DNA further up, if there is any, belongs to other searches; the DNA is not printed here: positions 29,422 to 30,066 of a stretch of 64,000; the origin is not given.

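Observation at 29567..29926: Orphan 114-aa gene between groES and groEL, again flanked by a duplicated junction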

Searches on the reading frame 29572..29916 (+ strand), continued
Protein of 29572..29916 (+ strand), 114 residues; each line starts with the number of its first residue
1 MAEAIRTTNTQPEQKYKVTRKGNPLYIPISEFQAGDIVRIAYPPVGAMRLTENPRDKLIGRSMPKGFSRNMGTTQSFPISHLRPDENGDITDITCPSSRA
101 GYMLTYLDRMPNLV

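Call 55: search_protein_families(library=ncbifam, alignment_id=A1, max_evalue=0.1)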
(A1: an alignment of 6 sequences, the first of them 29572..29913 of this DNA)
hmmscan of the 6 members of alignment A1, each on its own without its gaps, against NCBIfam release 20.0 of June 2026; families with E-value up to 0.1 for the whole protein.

A. member 1, window:29572-29913:+ (114 aa): 0 families

B. families by the number of members that match (of 6 scanned): 0 families

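Call 56: search_solved_structures(query=A1, max_evalue=5)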
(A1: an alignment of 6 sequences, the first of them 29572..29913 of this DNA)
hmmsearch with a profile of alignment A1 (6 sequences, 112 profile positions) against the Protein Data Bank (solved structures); distinct sequences matched with E-value up to 5: 1.
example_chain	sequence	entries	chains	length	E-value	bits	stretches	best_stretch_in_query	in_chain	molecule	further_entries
2vn8_A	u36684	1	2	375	2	11.5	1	13-49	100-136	RETICULON-4-INTERACTING PROTEIN 1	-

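Call 64: fold_search(model_id=the predicted structure, library=viral)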
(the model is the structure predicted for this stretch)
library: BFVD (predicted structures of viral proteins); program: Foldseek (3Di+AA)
matches with E <= 10: 677; with E <= 0.001: 0
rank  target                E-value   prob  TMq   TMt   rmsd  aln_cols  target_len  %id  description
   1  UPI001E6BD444         6.1e-02  0.96  0.32  0.54   3.0        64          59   16  (no name look-up for this kind of identifier)
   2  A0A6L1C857            7.7e-02  0.44  0.33  0.17  14.2       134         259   16  (no name in the UniProt tables at hand)
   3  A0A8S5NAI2            1.4e-01  0.51  0.27  0.33  11.5        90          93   12  Uncharacterized protein [Phage sp. ctXnn1]
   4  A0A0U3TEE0            1.6e-01  0.87  0.35  0.54   3.9        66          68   14  (no name in the UniProt tables at hand)
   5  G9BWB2                1.7e-01  0.51  0.33  0.20  10.6        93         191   14  (no name in the UniProt tables at hand)
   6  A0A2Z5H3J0            1.9e-01  0.30  0.26  0.24  13.8        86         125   15  Uncharacterized protein [Escherichia phage SRT7]
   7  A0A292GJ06            2.1e-01  0.72  0.29  0.52   5.8        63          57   14  (no name in the UniProt tables at hand)
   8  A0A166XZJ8            2.7e-01  0.94  0.36  0.63   2.5        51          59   22  Uncharacterized protein [Gordonia phage BritBrat]
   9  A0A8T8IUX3            2.7e-01  0.47  0.33  0.30  14.7        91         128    9  Uncharacterized protein [Pseudomonas phage phiGM22-3]
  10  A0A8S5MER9            2.9e-01  0.63  0.38  0.20  18.3       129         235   15  Uncharacterized protein [Siphoviridae sp. ctYh54]
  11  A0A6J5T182            2.9e-01  0.44  0.36  0.44  12.0        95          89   19  Uncharacterized protein [uncultured Caudovirales phage]
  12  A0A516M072            3.0e-01  0.69  0.33  0.54  11.7        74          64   12  (no name in the UniProt tables at hand)
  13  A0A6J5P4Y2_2          3.0e-01  0.66  0.35  0.04  13.7        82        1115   15  Uncharacterized protein [uncultured Caudovirales phage]
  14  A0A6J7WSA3            3.0e-01  0.18  0.28  0.18  14.3       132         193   12  Uncharacterized protein [uncultured Caudovirales phage]
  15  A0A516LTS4            4.1e-01  0.47  0.31  0.34   8.9        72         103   12  (no name in the UniProt tables at hand)
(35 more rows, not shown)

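Call 69: list_cluster_members(proteins=[window:29572-29913:+, P0003, P0006, P0008, P0009])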
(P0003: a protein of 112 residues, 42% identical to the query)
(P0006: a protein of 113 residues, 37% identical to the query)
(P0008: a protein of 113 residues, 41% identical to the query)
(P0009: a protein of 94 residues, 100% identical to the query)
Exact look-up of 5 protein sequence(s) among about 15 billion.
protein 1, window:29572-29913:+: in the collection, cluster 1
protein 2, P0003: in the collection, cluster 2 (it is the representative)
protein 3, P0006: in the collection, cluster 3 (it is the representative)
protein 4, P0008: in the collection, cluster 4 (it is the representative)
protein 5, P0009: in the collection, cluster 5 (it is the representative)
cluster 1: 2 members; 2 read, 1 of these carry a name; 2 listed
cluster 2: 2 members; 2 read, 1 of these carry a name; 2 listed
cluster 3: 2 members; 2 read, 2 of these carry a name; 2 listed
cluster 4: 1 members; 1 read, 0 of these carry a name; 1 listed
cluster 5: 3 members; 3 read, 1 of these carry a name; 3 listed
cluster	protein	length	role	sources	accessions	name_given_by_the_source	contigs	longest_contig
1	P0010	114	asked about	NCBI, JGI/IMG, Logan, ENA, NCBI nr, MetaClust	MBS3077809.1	hypothetical protein J4233_06120 [Candidatus Pacearchaeota archaeon] | hypothetical protein [Candidatus Pacearchaeota archaeon] | \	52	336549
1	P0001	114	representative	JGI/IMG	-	-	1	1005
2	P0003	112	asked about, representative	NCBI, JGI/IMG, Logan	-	hypothetical protein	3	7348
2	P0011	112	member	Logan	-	-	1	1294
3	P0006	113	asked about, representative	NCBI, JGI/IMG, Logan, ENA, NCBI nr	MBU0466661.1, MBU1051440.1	MAG: hypothetical protein KJ718_02705 [Nanoarchaeota archaeon] | hypothetical protein [Nanoarchaeota archaeon]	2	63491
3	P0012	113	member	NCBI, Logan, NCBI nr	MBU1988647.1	MAG: hypothetical protein KKD94_04165 [Nanoarchaeota archaeon] | hypothetical protein [Nanoarchaeota archaeon]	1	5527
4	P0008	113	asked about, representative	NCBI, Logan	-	-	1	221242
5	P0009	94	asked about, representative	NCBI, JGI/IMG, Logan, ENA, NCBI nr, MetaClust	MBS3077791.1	hypothetical protein J4233_06020 [Candidatus Pacearchaeota archaeon] | hypothetical protein [Candidatus Pacearchaeota archaeon] | \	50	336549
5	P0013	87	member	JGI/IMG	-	-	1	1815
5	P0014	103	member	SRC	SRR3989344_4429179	-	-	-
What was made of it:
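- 29572..29916 (+): X: 114-aa protein (12.8 kDa, pI 9.5), second cistron. Deposited as MBS3077809.1, hypothetical protein J4233_06120 (Candidatus Pacearchaeota archaeon). Accession from call 69.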

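Call 70: find_encoding_contigs(protein=window:29572-29916:+, flank=1500, max_places=8)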
Protein window:29572-29916:+ (114 aa): 24 contigs read that carry it; 2 places shown.
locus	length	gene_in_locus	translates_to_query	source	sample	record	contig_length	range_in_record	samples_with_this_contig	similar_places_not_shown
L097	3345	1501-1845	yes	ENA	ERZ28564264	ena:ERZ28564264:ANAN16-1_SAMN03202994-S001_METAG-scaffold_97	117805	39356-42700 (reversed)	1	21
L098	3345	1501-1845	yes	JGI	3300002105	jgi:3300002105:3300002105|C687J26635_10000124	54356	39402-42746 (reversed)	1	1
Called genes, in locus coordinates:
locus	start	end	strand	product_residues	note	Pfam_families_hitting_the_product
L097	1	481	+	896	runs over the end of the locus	PF00690:Cation_ATPase_N, PF00122:E1-E2_ATPase, PF00702:Hydrolase, PF13246:Cation_ATPase, PF00689:Cation_ATPase_C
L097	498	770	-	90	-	-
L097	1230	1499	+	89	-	PF00166:Cpn10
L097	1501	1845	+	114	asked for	-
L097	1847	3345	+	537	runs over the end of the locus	PF00118:Cpn60_TCP1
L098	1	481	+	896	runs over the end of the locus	PF00690:Cation_ATPase_N, PF00122:E1-E2_ATPase, PF00702:Hydrolase, PF13246:Cation_ATPase, PF00689:Cation_ATPase_C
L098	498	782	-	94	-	-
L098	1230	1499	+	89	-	PF00166:Cpn10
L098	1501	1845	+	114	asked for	-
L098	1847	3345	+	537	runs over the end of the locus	PF00118:Cpn60_TCP1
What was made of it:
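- Checked: The gene order is not an assembly artefact: the exact protein was read on 24 contigs from independent assemblies, with the same neighbours in all (call 70).
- (6) The exact protein was read on 24 contigs with identical neighbours (call 70).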

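Call 95: predict_structure(alignment_id=A4)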
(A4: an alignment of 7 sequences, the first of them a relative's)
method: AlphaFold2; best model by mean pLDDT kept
length: 112 residues; sequences in the alignment: 7
mean_pLDDT: 74.7   pTM: 0.65
mean pLDDT of the five models: 74.7, 73.7, 72.6, 71.4, 68.4
residues with pLDDT >= 90: 32; 70-90: 44; 50-70: 9; < 50: 27
segments of 3 or more residues with pLDDT < 50: 1-3, 63-66, 93-112
pLDDT, mean of each block of 10 residues (from residue 1): 70 91 93 87 90 85 56 86 86 46 41 33
secondary structure, 60 per line:
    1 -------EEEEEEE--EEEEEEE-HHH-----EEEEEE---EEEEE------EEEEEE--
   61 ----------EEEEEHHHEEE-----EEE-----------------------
elements in order: E8-14 E17-23 E33-38 E42-46 E53-58 E71-75 E79-81 E87-89

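Call 97: fold_search(model_id=the predicted structure, library=pdb)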
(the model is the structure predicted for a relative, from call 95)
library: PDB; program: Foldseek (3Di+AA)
matches with E <= 10: 119; with E <= 0.001: 0
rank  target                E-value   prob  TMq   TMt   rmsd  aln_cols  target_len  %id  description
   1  8qzo_B                1.1e+00  0.08  0.23  0.17  18.8        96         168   18  Crystal structure of heterodimeric complex of CdpB1 and CdpB2 from A. fulgidus (released 2024-04-03)
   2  9k31_A                1.5e+00  0.18  0.28  0.05  10.0       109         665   12  Cryo-EM structure of the YnpsCas9-guide RNA-target DNA complex (released 2026-02-04)
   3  7q3d_A                2.0e+00  0.08  0.23  0.07  11.2        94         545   11  Structure of the human CPLANE complex (released 2022-04-06)
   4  4gaw_H                2.0e+00  0.04  0.16  0.11  15.6       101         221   13  Crystal structure of active human granzyme H (released 2013-01-16)
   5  7yld_I                2.3e+00  0.03  0.14  0.17  13.0        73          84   15  Two monobodies recognizing the conserved epitopes of SARS-CoV-2 N antigen applicable to the broad COVID-19 diagnosis (released 2024-04-24)
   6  1v1h_A                2.3e+00  0.03  0.14  0.16  15.0        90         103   19  Adenovirus fibre shaft sequence N-terminally fused to the bacteriophage T4 fibritin foldon trimerisation motif with a  (released 2004-07-30)
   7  6n7l_I                2.3e+00  0.03  0.16  0.08  14.2        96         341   14  Crystal structure of an alcohol dehydrogenase from Elizabethkingia anophelis NUHP1 (released 2018-12-12)
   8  6fg0_A                2.3e+00  0.03  0.15  0.07  13.8        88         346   16  Crystal structure of R. ruber ADH-A, mutant Y54G, F43T, L119Y, F282W (released 2018-12-19)
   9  3ba3_A                2.6e+00  0.04  0.20  0.17  11.7        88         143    8  Crystal structure of Pyridoxamine 5'-phosphate oxidase-like protein (NP_783940.1) from Lactobacillus plantarum at 1.55 (released 2007-11-20)
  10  3meq_A                2.7e+00  0.03  0.15  0.07  13.6        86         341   16  Crystal structure of alcohol dehydrogenase from Brucella melitensis (released 2010-04-28)
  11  6fg0_D                2.9e+00  0.02  0.15  0.07  13.8        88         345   16  Crystal structure of R. ruber ADH-A, mutant Y54G, F43T, L119Y, F282W (released 2018-12-19)
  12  5exv_B                3.0e+00  0.05  0.21  0.16  12.5        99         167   10  Crystal structure of heme binding protein HutX from Vibrio cholerae (released 2016-07-13)
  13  5o9d_A                3.0e+00  0.02  0.15  0.07  13.8        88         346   17  Crystal structure of R. ruber ADH-A, mutant Y294F, W295A, Y54F, F43H, H39Y (released 2017-10-11)
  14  6noe                  3.4e+00  0.06  0.22  0.19   9.5        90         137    8  Crystal Structure of the All-Trans Retinal-Bound R111K:Y134F:T54V:R132Q:P39Y:R59Y:L121E:I63D Mutant of Human Cellular Re (released 2019-01-30)
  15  2yxy                  3.6e+00  0.28  0.33  0.36   3.3        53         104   15  Crystarl structure of Hypothetical conserved protein, GK0453 (released 2007-10-30)
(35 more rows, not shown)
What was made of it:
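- Very weak hits were seen to 'GroES-like' domains of alcohol dehydrogenases (calls 56, 97).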
